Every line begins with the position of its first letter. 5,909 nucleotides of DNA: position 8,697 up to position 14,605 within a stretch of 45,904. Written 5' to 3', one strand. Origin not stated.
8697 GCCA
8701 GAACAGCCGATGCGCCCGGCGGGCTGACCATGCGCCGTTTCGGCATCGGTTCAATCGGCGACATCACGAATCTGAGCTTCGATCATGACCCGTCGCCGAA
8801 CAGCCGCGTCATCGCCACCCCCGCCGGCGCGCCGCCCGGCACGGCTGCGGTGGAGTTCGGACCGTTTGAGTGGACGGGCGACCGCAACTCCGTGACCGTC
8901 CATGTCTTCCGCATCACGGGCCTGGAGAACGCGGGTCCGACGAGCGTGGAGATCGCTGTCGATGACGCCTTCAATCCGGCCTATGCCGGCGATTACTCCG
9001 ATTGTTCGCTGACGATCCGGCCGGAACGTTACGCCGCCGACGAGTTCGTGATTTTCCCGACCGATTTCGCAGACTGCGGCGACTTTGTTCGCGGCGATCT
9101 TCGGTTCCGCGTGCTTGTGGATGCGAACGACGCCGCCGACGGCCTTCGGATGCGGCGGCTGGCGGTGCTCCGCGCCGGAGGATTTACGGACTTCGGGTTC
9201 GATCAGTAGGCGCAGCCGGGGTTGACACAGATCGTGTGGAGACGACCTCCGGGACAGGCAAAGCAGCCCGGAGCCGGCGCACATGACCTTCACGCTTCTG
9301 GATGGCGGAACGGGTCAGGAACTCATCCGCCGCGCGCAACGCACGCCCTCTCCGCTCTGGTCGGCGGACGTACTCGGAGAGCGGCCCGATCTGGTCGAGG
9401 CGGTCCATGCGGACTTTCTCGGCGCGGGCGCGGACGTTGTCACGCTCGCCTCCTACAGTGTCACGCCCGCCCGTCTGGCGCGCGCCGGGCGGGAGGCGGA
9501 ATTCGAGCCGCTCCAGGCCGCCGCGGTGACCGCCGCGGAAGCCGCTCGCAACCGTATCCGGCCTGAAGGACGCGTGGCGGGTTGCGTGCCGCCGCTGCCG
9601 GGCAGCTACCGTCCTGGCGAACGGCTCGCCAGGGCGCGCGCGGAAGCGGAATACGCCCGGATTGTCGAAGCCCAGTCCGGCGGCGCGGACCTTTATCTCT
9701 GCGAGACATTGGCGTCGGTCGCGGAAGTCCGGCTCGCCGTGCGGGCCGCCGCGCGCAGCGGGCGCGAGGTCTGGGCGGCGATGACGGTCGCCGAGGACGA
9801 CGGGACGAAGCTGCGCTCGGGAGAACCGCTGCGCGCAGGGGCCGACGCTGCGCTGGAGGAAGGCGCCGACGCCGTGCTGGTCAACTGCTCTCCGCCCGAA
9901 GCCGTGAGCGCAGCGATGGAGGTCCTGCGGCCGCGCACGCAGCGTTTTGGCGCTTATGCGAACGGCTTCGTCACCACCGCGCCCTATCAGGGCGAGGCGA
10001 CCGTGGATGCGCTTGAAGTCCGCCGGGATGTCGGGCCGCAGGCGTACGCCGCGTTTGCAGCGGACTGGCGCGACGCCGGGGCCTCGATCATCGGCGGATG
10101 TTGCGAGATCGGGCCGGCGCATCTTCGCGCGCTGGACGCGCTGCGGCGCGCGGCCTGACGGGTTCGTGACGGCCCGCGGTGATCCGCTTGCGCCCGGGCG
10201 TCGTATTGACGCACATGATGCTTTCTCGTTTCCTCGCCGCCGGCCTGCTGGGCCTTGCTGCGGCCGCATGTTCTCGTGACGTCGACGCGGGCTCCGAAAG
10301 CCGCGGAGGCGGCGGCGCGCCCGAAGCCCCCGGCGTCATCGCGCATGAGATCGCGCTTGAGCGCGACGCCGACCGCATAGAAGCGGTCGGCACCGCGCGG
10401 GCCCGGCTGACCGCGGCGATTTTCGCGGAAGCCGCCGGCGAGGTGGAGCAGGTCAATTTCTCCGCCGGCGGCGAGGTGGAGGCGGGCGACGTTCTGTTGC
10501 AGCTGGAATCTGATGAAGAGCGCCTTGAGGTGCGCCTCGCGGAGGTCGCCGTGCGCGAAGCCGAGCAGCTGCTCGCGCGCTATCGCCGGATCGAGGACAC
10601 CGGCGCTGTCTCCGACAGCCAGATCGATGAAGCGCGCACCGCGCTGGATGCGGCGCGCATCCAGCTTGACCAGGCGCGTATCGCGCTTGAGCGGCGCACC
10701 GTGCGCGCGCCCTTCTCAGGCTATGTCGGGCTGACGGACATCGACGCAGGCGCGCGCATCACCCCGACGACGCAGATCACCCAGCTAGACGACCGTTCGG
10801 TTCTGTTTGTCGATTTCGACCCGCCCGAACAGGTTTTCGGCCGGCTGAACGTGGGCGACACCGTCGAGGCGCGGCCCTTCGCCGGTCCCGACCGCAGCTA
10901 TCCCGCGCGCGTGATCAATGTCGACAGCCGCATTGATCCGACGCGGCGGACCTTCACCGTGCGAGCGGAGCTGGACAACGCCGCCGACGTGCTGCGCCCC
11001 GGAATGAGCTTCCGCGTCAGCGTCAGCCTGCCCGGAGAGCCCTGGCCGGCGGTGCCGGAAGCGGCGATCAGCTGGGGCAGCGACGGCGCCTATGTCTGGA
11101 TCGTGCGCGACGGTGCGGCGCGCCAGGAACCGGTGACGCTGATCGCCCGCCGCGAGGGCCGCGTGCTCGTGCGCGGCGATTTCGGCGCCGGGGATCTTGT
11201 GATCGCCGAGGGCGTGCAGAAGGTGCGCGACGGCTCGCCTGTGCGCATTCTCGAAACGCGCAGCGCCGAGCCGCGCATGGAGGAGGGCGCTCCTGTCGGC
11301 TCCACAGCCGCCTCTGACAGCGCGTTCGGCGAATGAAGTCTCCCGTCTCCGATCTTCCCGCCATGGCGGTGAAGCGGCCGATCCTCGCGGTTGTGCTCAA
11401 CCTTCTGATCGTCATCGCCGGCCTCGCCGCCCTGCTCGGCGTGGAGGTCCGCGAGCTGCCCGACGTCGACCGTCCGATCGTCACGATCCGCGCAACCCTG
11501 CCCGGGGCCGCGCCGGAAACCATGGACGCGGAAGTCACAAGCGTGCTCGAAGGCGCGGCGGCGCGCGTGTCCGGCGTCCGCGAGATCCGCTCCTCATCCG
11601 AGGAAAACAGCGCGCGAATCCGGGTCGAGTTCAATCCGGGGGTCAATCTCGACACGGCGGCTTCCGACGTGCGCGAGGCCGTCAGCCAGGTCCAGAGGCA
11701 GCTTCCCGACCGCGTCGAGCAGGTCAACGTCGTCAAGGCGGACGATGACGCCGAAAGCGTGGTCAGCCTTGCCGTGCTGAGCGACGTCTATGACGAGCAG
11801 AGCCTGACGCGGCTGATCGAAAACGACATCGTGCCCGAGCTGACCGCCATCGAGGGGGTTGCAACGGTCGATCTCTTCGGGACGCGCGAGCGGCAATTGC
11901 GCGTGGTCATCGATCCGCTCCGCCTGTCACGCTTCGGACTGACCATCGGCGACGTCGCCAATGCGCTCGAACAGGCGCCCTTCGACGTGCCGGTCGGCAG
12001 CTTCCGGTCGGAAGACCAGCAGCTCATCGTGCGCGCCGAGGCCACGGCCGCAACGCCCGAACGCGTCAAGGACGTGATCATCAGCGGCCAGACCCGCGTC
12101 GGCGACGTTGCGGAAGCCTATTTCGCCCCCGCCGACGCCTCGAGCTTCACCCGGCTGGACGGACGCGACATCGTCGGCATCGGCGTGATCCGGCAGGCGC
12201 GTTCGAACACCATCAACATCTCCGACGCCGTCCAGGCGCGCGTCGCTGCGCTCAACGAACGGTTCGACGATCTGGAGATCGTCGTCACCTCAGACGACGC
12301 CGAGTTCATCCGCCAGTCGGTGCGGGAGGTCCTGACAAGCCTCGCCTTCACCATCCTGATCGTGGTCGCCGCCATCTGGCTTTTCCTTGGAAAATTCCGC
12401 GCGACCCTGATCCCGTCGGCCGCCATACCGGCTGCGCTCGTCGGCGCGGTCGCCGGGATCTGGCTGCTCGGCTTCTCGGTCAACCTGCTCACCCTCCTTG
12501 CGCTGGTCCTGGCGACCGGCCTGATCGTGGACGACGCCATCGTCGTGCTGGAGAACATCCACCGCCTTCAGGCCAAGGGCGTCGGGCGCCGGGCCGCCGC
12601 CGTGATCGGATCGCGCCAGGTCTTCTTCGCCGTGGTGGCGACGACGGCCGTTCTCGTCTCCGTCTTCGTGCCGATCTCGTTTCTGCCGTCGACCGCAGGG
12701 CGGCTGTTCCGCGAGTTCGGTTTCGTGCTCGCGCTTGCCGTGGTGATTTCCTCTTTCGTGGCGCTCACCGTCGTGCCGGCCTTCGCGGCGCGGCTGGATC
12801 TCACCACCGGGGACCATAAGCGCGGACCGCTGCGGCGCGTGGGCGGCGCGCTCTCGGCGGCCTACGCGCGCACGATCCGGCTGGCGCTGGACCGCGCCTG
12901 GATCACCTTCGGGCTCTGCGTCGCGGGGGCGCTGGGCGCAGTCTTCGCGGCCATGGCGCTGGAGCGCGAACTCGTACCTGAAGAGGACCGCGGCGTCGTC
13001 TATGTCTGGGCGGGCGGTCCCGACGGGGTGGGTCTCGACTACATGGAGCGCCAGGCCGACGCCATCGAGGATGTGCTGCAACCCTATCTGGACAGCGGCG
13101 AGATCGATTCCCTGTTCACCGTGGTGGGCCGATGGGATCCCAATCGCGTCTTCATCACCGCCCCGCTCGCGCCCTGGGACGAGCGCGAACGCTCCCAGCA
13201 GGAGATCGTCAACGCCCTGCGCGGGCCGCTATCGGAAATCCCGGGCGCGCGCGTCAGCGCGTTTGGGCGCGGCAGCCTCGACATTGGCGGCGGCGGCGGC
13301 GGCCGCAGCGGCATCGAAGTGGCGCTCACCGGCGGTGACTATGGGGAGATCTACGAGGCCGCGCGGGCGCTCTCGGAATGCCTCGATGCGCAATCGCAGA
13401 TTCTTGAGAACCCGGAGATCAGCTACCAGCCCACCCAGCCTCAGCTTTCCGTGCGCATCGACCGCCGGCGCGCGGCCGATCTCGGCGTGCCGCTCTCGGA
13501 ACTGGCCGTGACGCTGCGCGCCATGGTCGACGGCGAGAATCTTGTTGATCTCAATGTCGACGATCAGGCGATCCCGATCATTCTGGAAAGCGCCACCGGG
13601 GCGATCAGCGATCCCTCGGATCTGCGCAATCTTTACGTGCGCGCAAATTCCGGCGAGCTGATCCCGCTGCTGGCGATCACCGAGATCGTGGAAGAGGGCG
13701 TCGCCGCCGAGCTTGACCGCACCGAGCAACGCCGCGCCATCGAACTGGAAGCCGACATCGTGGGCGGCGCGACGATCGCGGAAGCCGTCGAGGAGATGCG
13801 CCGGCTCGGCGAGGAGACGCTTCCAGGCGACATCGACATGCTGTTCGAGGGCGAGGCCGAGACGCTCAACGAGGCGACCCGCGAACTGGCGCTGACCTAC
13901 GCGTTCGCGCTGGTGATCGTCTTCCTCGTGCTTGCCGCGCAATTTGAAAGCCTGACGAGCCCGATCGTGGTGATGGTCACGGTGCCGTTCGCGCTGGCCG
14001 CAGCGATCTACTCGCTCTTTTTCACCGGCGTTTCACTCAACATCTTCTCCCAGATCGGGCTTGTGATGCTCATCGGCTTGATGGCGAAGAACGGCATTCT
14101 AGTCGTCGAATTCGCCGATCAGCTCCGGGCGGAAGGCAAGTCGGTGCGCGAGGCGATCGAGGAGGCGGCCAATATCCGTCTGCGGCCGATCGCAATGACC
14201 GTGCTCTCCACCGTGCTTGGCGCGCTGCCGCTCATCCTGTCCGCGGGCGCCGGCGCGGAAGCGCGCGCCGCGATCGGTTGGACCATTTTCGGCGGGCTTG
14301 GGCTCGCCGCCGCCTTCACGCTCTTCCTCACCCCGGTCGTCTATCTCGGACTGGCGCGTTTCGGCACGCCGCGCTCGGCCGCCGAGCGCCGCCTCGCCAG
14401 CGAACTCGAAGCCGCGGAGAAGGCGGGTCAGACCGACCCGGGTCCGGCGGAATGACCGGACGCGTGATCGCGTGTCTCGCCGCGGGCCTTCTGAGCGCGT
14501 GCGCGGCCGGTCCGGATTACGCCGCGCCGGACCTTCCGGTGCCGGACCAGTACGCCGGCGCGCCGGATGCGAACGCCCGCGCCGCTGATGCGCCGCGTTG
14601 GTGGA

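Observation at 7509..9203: Four tandem copies of an unrecognised ~117-aa two-cysteine domain forming the C-terminal third of the S8 protease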

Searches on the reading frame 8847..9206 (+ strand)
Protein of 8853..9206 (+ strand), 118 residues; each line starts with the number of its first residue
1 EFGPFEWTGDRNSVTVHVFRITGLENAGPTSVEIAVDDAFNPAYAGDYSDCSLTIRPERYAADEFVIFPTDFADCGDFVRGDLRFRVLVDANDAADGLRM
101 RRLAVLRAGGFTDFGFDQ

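Call 3: search_protein_families(library=pfam, proteins=[window:8853-9206:+], max_evalue=1)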
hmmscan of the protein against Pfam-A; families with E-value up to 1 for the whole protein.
window:8853-9206:+ (118 aa): 0 families

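Call 4: search_protein_families(library=ncbifam, proteins=[window:8853-9206:+], max_evalue=1)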
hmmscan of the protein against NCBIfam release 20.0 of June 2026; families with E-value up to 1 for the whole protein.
window:8853-9206:+ (118 aa): 0 families

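Call 37: search_solved_structures(query=A3, max_evalue=10)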
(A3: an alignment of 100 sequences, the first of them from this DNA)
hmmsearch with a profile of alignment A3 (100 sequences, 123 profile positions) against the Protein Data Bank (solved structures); distinct sequences matched with E-value up to 10: 0.

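Call 49: predict_structure(alignment_id=A3)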
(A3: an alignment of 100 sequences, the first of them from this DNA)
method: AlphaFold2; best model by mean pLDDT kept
length: 120 residues; sequences in the alignment: 100
mean_pLDDT: 95.6   pTM: 0.88
mean pLDDT of the five models: 95.6, 95.2, 95.0, 95.0, 94.2
residues with pLDDT >= 90: 113; 70-90: 6; 50-70: 1; < 50: 0
segments of 3 or more residues with pLDDT < 50: none
pLDDT, mean of each block of 10 residues (from residue 1): 97 96 97 98 96 98 97 97 98 94 95 85
secondary structure, 60 per line:
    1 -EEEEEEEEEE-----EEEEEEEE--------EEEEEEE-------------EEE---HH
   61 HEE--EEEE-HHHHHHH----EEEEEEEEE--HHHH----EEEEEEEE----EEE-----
elements in order: E2-11 E17-24 E33-39 E53-55 E66-69 H71-77 E82-90 H93-96 E101-108 E113-115

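Call 52: fold_search(model_id=the predicted structure, library=pdb)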
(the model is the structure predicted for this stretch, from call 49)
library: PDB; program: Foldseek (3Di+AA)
matches with E <= 10: 871; with E <= 0.001: 0
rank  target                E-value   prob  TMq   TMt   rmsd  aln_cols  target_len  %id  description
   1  2vr3_A                3.2e-02  0.80  0.39  0.20   6.4       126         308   14  Structural and Biochemical Characterization of Fibrinogen binding to ClfA from Staphylocccus aureus (released 2009-05-19)
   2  8acv_B                7.1e-02  0.28  0.30  0.17   6.9       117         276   11  WelO5* bound to Zn(II), Cl, and 2-oxoglutarate (released 2022-11-02)
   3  6e3f                  8.5e-02  0.30  0.32  0.12   7.2       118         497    7  The structure of the C-terminal domains (C123) of Streptococcus intermedius antigen I/II (Pas) (released 2019-07-17)
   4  7ehh_A                8.5e-02  0.15  0.23  0.07  16.1       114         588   13  Crystal structure of alpha-glucosidase from Weissella cibaria BKK1 in complex with maltose (released 2021-08-11)
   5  3rkp_B                9.0e-02  0.47  0.34  0.15   7.8       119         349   10  Crystal structure of BcpA*(D312A), the major pilin subunit of Bacillus cereus (released 2012-05-30)
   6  2z0u_A                1.0e-01  0.12  0.22  0.21  15.7       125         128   11  Crystal structure of C2 domain of KIBRA protein (released 2008-05-13)
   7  1wzl_A                1.1e-01  0.12  0.21  0.06  16.4       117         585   12  Thermoactinomyces vulgaris R-47 alpha-amylase II (TVA II) mutatnt R469L (released 2005-03-22)
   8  6ncl_a6               1.5e-01  0.14  0.26  0.21  10.9       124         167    6  Near-atomic structure of icosahedrally averaged PBCV-1 capsid (released 2019-01-30)
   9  3kpt_A                1.8e-01  0.35  0.35  0.15   7.3       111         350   11  Crystal structure of BcpA, the major pilin subunit of Bacillus cereus (released 2009-11-24)
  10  4pjg_E                1.9e-01  0.08  0.20  0.13  15.4       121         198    6  Structure of human MR1-Ac-6-FP in complex with human MAIT B-F3-C1 TCR (released 2014-07-02)
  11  4ei0_A                2.0e-01  0.57  0.43  0.21   5.6       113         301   10  Crystal structure of a DUF4466 family protein (PARMER_03218) from Parabacteroides merdae ATCC 43184 at 2.00 A resoluti (released 2012-05-30)
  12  6ori                  2.0e-01  0.20  0.34  0.15   8.6       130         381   11  Enterococcal surface protein, partial N-terminal region (released 2020-05-13)
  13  4tsh_B                2.1e-01  0.16  0.30  0.12   7.4       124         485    7  A Novel Protein Fold Forms an Intramolecular Lock to Stabilize the Tertiary Structure of Streptococcus mutans Adhesin  (released 2014-10-22)
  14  4bzy_B                2.1e-01  0.12  0.20  0.05  14.1       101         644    6  Crystal structure of human glycogen branching enzyme (GBE1) (released 2013-09-25)
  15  7d9c_A                2.1e-01  0.11  0.23  0.07  16.1       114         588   12  Alpha-glucosidase from Weissella cibaria BBK-1 bound with maltose (released 2021-08-11)
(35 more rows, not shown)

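Call 60: search_protein_families(library=pfam, alignment_id=A3, max_evalue=1)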
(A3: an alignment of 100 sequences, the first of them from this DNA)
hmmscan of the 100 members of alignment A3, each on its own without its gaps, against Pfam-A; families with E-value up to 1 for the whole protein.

A. member 1, seq(120 aa): 0 families

B. families by the number of members that match (of 100 scanned): 26 families (the first 25 are shown)
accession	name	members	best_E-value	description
PF23411.1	Beta-prop_Vps41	1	0.0067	Vps42 beta-propeller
PF22090.1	Gins51_C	1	0.021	Gins51, C-terminal domain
PF17936.7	Big_6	1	0.024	Bacterial Ig domain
PF19077.6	Big_13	1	0.025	Bacterial Ig-like domain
PF10614.14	CsgF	1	0.033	Type VIII secretion system (T8SS), CsgF protein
PF15131.11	DUF4567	1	0.035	Domain of unknown function (DUF4567)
PF19309.4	Frem_N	1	0.038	Frem protein N-terminal domain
PF19222.5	Noda_Vmethyltr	1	0.04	Nodavirus Vmethyltransferase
PF00100.29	Zona_pellucida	1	0.043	ZP-C domain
PF23038.1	KOW6_SPT51-2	1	0.044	Transcription elongation factor SPT5 homolog 1/2, KOW6 domain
PF10342.15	Kre9_KNH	1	0.053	Kre9/KNH-like N-terminal Ig-like domain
PF01203.25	T2SSN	1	0.054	Type II secretion system (T2SS), protein N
PF25391.1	WD40_Gbeta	1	0.055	G protein beta WD-40 repeat protein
PF11792.14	Baculo_LEF5_C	1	0.061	Baculoviridae late expression factor 5 C-terminal domain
PF00343.26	Phosphorylase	1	0.062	Carbohydrate phosphorylase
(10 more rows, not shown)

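Call 68: fold_search(model_id=the predicted structure, library=viral)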
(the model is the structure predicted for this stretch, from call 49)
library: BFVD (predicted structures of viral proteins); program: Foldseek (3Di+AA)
matches with E <= 10: 940; with E <= 0.001: 0
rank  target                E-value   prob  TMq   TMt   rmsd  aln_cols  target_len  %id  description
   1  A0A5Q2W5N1            6.6e-02  0.14  0.21  0.19  15.9       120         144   12  (no name in the UniProt tables at hand)
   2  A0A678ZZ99            1.0e-01  0.08  0.18  0.07  16.4       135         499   12  Uncharacterized protein [Pectobacterium phage Arno162]
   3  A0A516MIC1            1.1e-01  0.44  0.34  0.05   6.8       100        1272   17  (no name in the UniProt tables at hand)
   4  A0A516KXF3            1.4e-01  0.18  0.27  0.30   7.4        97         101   13  (no name in the UniProt tables at hand)
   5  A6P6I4                1.4e-01  0.16  0.27  0.29   8.2       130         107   12  Capsid protein VP2 (Fragment) [Avian infectious bursal disease virus]
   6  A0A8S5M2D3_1          1.4e-01  0.13  0.28  0.07  10.6       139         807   10  Minor structural protein [Siphoviridae sp. ctxjx4]
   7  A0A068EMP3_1          1.6e-01  0.25  0.31  0.06   7.1       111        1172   16  Putative tail protein [Bacillus phage CP-51]
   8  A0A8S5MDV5            1.8e-01  0.12  0.27  0.09  14.2       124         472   11  Major capsid protein [Siphoviridae sp. ctYh54]
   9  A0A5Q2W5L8            2.0e-01  0.15  0.31  0.07  13.1       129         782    9  (no name in the UniProt tables at hand)
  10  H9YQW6                2.0e-01  0.12  0.25  0.26  14.4       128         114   18  (no name in the UniProt tables at hand)
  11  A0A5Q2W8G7            2.1e-01  0.21  0.35  0.08   9.3       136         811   11  (no name in the UniProt tables at hand)
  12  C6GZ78                2.1e-01  0.20  0.30  0.13   9.8       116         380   14  Movement protein [Fig latent virus 1]
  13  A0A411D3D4            2.1e-01  0.10  0.28  0.14  10.7       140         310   11  Putative structral polyprotein [Bombus-associated virus Pic1]
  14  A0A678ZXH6            2.1e-01  0.08  0.18  0.10  15.8       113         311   13  Uncharacterized protein [Pectobacterium phage Arno18]
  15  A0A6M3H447            2.2e-01  0.69  0.50  0.06   4.3       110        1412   17  (no name in the UniProt tables at hand)
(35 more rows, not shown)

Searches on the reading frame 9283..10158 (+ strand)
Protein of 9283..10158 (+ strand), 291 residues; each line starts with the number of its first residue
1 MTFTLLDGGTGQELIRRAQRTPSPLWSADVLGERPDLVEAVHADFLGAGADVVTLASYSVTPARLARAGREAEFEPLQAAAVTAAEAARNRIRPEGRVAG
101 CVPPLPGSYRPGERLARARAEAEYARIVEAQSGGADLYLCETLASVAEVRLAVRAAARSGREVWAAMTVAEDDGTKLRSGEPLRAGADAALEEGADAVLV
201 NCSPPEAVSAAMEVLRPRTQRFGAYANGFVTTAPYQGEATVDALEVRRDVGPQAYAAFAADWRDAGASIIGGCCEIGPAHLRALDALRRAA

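Call 53: search_protein_families(library=pfam, proteins=[window:9283-10158:+], max_evalue=0.001)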
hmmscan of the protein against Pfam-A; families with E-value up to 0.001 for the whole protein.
window:9283-10158:+ (291 aa): 1 family
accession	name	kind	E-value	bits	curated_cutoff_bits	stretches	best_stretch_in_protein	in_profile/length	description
PF02574.22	S-methyl_trans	-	8.5e-56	190.3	22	1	5-285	2-280/283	Homocysteine S-methyltransferase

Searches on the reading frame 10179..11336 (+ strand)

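Call 53: search_protein_families(library=pfam, proteins=[window:10179-11336:+], max_evalue=0.001)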
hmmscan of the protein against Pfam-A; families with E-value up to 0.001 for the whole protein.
window:10179-11336:+ (385 aa): 3 families
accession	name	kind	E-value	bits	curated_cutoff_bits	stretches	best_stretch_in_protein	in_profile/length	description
PF16576.10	HlyD_D23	-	2.1e-24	86.4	30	1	75-276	16-212/214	Barrel-sandwich domain of CusB or HlyD membrane-fusion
PF13437.12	HlyD_3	-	1.9e-14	54.7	22.2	1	174-275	1-106/106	HlyD family secretion protein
PF13533.13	Biotin_lipoyl_2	-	0.00047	20.4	29.8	0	81-110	3-32/32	Biotin-lipoyl like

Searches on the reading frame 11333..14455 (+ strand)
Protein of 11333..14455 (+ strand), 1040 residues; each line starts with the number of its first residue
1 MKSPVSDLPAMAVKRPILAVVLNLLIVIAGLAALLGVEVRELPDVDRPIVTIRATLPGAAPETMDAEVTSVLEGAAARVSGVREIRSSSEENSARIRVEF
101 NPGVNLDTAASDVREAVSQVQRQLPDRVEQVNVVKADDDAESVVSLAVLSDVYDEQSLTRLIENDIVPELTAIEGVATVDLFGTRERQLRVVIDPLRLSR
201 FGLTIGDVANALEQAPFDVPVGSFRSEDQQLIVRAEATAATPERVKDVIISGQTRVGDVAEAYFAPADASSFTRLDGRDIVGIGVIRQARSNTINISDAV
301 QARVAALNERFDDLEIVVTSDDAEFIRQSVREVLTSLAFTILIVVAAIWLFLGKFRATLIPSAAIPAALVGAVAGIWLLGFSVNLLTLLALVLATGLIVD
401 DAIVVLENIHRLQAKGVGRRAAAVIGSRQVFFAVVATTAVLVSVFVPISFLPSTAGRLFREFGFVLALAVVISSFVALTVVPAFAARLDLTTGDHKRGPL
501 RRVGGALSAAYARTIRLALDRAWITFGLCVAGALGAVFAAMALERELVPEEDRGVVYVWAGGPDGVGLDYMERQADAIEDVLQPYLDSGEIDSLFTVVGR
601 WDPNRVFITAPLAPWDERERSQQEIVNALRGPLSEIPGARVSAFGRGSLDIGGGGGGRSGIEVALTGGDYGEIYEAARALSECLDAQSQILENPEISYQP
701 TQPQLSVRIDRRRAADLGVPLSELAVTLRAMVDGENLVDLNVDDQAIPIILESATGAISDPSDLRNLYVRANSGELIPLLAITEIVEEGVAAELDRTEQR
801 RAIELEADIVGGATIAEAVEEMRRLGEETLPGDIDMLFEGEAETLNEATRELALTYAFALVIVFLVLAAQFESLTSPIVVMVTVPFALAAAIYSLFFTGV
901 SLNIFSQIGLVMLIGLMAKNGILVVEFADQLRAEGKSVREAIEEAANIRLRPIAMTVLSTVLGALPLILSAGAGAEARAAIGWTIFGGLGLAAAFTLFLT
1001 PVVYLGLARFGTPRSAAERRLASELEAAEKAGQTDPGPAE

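Call 53: search_protein_families(library=pfam, proteins=[window:11333-14455:+], max_evalue=0.001)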
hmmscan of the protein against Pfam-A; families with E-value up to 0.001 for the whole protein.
window:11333-14455:+ (1040 aa): 2 families
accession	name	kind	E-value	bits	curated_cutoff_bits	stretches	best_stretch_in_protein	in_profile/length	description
PF00873.25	ACR_tran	-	3.6e-251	836.5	28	1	10-1005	3-1018/1021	AcrB/AcrD/AcrF family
PF03176.21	MMPL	-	9.8e-06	25.2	20.5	1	256-486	64-300/333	MMPL family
